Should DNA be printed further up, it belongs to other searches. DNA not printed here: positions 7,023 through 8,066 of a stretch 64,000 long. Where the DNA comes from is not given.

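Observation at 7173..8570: CsoR-family repressor with Cys/Cys/Cys ligand pattern, apparently co-transcribed with a PIG-L deacetylase and divergent from a rhodanese: candidate persulfide/thiol-homeostasis module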

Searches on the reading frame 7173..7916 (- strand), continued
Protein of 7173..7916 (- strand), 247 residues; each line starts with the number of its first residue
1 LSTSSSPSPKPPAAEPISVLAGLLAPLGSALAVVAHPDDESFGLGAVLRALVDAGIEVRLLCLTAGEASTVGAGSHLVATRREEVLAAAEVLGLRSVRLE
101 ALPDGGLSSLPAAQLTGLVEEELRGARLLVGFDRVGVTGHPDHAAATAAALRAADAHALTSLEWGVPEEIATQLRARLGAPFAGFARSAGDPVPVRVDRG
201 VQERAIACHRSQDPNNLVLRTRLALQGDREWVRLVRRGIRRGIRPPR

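Call 37: search_solved_structures(query=window:7173-7916:-, max_evalue=0.001, show_alignments=2)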
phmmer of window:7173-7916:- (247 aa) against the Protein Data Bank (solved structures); distinct sequences matched with E-value up to 0.001: 8.
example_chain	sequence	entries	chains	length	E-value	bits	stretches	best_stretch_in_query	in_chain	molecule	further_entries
1uan_A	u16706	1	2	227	2.9e-11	47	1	31-157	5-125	hypothetical protein TT1542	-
8bgn_A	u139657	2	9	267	5.7e-08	36.2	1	27-160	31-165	Diacetylchitobiose deacetylase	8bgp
8bgo_A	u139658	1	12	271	6e-08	36.1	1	27-160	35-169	Diacetylchitobiose deacetylase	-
3we7_A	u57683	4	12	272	4.4e-07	33.3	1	30-106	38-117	Putative uncharacterized protein PH0499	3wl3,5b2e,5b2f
3wl4_A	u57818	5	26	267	8.2e-07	32.4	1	30-98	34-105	Uncharacterized protein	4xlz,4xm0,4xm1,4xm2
5bmo_A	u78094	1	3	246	1.4e-06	31.6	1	27-207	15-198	Putative uncharacterized protein LnmX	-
6p2t_A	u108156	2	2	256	2.2e-05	27.7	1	30-150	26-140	N-acetyl-alpha-D-glucosaminyl L-malate deacetylase 1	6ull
2ixd_A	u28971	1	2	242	0.00021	24.5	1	31-146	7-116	LMBE-RELATED PROTEIN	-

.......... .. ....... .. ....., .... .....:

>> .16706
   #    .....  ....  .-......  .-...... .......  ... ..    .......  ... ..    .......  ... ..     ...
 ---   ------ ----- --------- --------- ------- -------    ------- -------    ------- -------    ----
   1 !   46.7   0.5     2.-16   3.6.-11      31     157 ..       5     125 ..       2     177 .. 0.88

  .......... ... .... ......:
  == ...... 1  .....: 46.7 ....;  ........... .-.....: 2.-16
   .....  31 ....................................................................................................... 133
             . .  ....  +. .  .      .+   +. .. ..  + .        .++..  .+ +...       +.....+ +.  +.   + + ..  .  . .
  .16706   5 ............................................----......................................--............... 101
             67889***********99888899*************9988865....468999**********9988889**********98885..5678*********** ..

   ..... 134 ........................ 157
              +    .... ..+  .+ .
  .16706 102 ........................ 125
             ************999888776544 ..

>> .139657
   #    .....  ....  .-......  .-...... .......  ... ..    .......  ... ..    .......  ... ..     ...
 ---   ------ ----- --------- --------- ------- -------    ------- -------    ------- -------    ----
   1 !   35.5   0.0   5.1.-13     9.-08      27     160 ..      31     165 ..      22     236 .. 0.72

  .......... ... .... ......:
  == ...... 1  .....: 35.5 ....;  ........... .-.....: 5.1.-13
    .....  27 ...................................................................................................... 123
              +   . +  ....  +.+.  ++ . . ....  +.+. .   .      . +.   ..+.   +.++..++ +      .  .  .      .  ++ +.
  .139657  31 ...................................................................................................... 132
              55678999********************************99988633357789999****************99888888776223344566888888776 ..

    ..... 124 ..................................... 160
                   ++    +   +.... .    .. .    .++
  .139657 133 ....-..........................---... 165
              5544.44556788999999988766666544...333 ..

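Call 40: find_encoding_contigs(protein=P0176, flank=6000, max_places=2)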
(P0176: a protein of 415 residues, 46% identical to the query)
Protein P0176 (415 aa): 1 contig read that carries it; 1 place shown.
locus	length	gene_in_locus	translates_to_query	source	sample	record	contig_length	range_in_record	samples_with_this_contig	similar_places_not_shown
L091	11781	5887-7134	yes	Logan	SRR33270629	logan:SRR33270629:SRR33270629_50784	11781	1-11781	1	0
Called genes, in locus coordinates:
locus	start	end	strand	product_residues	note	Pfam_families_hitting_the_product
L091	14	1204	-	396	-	PF00563:EAL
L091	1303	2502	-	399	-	PF00563:EAL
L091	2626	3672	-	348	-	PF03576:Peptidase_S58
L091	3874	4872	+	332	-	PF00248:Aldo_ket_red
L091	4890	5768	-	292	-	PF01135:PCMT (weak), PF01596:Methyltransf_3, PF13847:Methyltransf_31 (weak), PF13578:Methyltransf_24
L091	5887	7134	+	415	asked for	PF02585:PIG-L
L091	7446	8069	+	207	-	PF14378:PAP2_3, PF01569:PAP2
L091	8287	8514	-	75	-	-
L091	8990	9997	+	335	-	PF01408:GFO_IDH_MocA, PF02894:GFO_IDH_MocA_C, PF22725:GFO_IDH_MocA_C3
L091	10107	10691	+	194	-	PF13489:Methyltransf_23, PF00398:RrnaAD (weak), PF13847:Methyltransf_31 (weak), PF08241:Methyltransf_11, PF08242:Methyltransf_12 (weak), PF13649:Methyltransf_25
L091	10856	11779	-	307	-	?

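Call 43: find_related_loci(query=A4, collection=metagenome_contigs, flank=4000)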
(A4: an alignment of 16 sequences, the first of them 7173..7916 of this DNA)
Query A4 (247 aa) in metagenome_contigs; peptide patterns used: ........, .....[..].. (x = any residue, [..] = any of these).
600 stretches matched a pattern (row limit reached: there are more); 551 encode a relative of the query (tblastn E <= 1e-3); the best 80 are kept; 80 distinct loci.
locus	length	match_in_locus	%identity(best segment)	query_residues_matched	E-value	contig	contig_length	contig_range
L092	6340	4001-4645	55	21-234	4e-55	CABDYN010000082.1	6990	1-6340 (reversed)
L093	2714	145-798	48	26-241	2e-49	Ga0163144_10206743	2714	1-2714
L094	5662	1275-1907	50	29-237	9e-49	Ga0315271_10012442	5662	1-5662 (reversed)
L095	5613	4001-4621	50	29-236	2e-46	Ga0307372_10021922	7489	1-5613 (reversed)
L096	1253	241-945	46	7-238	3e-48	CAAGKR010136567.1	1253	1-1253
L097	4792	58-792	43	7-247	8e-46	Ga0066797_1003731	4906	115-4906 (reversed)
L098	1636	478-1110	49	29-237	5e-45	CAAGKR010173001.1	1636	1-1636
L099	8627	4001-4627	50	31-237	4e-44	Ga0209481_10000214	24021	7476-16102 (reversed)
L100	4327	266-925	43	24-243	3e-44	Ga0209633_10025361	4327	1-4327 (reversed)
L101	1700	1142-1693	50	24-212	6e-44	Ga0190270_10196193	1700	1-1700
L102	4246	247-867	44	29-233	8e-43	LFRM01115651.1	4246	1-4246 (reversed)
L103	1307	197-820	51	29-236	6e-44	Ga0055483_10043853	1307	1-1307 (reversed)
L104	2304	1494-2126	48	29-237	4e-42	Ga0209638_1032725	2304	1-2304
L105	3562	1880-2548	46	12-233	8e-42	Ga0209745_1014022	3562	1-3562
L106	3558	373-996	48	29-236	6e-42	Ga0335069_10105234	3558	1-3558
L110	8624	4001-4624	51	28-235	2e-41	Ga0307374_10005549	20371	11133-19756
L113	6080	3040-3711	49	8-237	6e-41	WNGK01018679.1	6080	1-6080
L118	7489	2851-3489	46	27-237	1e-39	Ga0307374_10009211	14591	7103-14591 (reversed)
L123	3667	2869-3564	46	7-236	2e-38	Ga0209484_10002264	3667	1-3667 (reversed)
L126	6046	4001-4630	49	31-238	1e-37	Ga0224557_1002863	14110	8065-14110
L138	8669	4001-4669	47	16-236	2e-36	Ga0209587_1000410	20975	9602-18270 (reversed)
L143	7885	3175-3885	44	9-237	2e-35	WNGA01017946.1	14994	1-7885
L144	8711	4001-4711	44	9-237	2e-35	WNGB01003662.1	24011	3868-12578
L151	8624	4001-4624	48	30-235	2e-34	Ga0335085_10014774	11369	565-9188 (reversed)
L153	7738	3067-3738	47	18-239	4e-34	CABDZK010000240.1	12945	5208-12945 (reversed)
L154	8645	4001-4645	46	29-236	4e-34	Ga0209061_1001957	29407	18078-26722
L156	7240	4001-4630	48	29-236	1e-33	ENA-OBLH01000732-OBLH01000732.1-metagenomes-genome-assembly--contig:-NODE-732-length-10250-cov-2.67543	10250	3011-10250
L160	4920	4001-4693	43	3-235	4e-33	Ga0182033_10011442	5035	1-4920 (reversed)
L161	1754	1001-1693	43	3-235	2e-33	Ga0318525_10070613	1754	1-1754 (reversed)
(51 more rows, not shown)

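Call 53: search_protein_families(library=pfam, alignment_id=A5, max_evalue=0.0001)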
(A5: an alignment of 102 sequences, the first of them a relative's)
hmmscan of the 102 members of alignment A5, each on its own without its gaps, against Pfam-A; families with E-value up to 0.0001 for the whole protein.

A. member 1, L092:1258-2052:- (264 aa): 1 family
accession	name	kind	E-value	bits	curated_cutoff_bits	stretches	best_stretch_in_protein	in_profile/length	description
PF01925.25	TauE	-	1.5e-47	162.8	32.6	1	8-254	2-236/237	Sulfite exporter TauE/SafE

B. families by the number of members that match (of 102 scanned): 91 families (the first 25 are shown)
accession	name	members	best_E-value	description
PF08241.18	Methyltransf_11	9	1.9e-23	Methyltransferase domain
PF13649.12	Methyltransf_25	9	5e-21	Methyltransferase domain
PF13847.12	Methyltransf_31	9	1.3e-15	Methyltransferase domain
PF08242.18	Methyltransf_12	9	1.6e-14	Methyltransferase domain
PF13489.12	Methyltransf_23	9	2.3e-14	Methyltransferase domain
PF00085.26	Thioredoxin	8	4.7e-27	Thioredoxin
PF03625.19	DUF302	8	2e-26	Domain of unknown function DUF302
PF03848.20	TehB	7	1.2e-11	Tellurite resistance protein TehB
PF13098.12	Thioredoxin_2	6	8.5e-09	Thioredoxin-like domain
PF05724.17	TPMT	6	1.7e-08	Thiopurine S-methyltransferase (TPMT)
PF13905.12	Thioredoxin_8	6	1.7e-08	Thioredoxin-like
PF00266.25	Aminotran_5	5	1e-75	Aminotransferase class-V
PF02566.24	OsmC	5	1.3e-18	OsmC-like protein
PF02635.20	DsrE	4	8.9e-23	DsrE/DsrF-like family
PF02518.31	HATPase_c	3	8.9e-30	Histidine kinase-, DNA gyrase B-, and HSP90-like ATPase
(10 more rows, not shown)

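Call 54: search_protein_families(library=pfam, alignment_id=A6, max_evalue=0.0001)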
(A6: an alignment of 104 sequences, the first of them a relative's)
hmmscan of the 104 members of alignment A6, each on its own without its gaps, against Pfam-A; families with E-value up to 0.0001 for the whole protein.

A. member 1, L132:721-2220:- (499 aa): 2 families
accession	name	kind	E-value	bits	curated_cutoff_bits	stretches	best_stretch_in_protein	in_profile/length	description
PF07992.20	Pyr_redox_2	-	4e-11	43.3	26.1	1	3-278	2-230/291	Pyridine nucleotide-disulphide oxidoreductase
PF01266.30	DAO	-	8.7e-06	25.9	27.9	0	4-37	2-32/353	FAD dependent oxidoreductase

B. families by the number of members that match (of 104 scanned): 81 families (the first 25 are shown)
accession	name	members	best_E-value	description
PF02566.24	OsmC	11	1.7e-18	OsmC-like protein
PF00266.25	Aminotran_5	10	3.7e-79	Aminotransferase class-V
PF13649.12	Methyltransf_25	6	2.3e-23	Methyltransferase domain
PF08241.18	Methyltransf_11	6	5.5e-18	Methyltransferase domain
PF08242.18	Methyltransf_12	6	2e-14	Methyltransferase domain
PF13489.12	Methyltransf_23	6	1.4e-13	Methyltransferase domain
PF13847.12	Methyltransf_31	6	3.6e-12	Methyltransferase domain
PF03848.20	TehB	6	1.4e-09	Tellurite resistance protein TehB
PF05724.17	TPMT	6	5e-09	Thiopurine S-methyltransferase (TPMT)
PF01925.25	TauE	5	9.4e-47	Sulfite exporter TauE/SafE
PF07992.20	Pyr_redox_2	5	3.6e-17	Pyridine nucleotide-disulphide oxidoreductase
PF00085.26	Thioredoxin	4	4.6e-25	Thioredoxin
PF13905.12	Thioredoxin_8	4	4.5e-07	Thioredoxin-like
PF13098.12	Thioredoxin_2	4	8e-07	Thioredoxin-like domain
PF01494.25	FAD_binding_3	3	5.8e-64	FAD binding domain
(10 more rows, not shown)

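Call 55: search_protein_families(library=pfam, proteins=[L151:2307-4019:-, L153:1217-3016:-, L156:2035-3750:-, L138:2087-3790:-, L123:988-2703:-, L160:1508-3403:-, L153:3756-4205:+, L156:4709-5107:+, L143:1418-2623:+, L143:2814-3188:+], max_evalue=0.001)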
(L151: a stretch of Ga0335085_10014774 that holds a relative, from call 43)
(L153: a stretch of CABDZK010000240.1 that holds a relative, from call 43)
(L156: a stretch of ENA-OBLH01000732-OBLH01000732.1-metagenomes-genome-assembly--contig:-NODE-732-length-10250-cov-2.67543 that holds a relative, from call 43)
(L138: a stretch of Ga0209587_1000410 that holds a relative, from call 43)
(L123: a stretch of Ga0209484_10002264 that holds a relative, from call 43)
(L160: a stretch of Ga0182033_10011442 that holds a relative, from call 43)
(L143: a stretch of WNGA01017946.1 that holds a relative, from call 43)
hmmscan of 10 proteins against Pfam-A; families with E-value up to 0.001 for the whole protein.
L151:2307-4019:- (570 aa): 1 family
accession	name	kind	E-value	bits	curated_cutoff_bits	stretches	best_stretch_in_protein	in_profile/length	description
PF00266.25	Aminotran_5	-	6.9e-70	236.3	21.5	1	134-521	3-371/371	Aminotransferase class-V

L153:1217-3016:- (599 aa): 1 family
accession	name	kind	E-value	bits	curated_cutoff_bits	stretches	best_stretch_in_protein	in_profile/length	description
PF00266.25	Aminotran_5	-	1.4e-34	120.1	21.5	1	60-437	2-348/371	Aminotransferase class-V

L156:2035-3750:- (571 aa): 1 family
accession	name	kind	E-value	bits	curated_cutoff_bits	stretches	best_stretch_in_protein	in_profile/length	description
PF00266.25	Aminotran_5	-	3.3e-34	118.9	21.5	1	37-414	2-348/371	Aminotransferase class-V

L138:2087-3790:- (567 aa): 1 family
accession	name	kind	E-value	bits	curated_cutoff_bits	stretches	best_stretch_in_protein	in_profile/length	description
PF00266.25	Aminotran_5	-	7.4e-34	117.7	21.5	1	37-414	2-348/371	Aminotransferase class-V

L123:988-2703:- (571 aa): 1 family
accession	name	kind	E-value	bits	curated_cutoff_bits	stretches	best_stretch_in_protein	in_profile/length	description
PF00266.25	Aminotran_5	-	7.8e-34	117.7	21.5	1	37-414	2-348/371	Aminotransferase class-V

L160:1508-3403:- (631 aa): 1 family
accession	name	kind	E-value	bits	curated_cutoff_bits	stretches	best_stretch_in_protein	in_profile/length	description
PF00266.25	Aminotran_5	-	1.1e-37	130.3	21.5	1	94-471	2-350/371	Aminotransferase class-V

L153:3756-4205:+ (149 aa): 1 family
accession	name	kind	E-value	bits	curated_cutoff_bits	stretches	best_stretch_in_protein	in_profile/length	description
PF02566.24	OsmC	-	2.2e-16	60.5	27.5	1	47-141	1-99/100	OsmC-like protein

L156:4709-5107:+ (132 aa): 1 family
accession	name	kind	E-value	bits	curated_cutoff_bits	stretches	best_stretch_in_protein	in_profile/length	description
PF02566.24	OsmC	-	2.2e-17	63.7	27.5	1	30-124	1-99/100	OsmC-like protein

L143:1418-2623:+ (401 aa): 1 family
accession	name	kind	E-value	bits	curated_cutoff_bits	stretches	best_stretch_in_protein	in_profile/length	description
PF07992.20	Pyr_redox_2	-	9.6e-17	61.8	26.1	1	4-293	1-277/291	Pyridine nucleotide-disulphide oxidoreductase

L143:2814-3188:+ (124 aa): 3 families
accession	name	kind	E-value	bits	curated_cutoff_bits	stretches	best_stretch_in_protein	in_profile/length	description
PF00085.26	Thioredoxin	-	8e-24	84.1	23.5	1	4-101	3-102/103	Thioredoxin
PF13098.12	Thioredoxin_2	-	8e-07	29.8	27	1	18-99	5-103/104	Thioredoxin-like domain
PF13905.12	Thioredoxin_8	-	1.9e-05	25.4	27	1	18-45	1-28/94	Thioredoxin-like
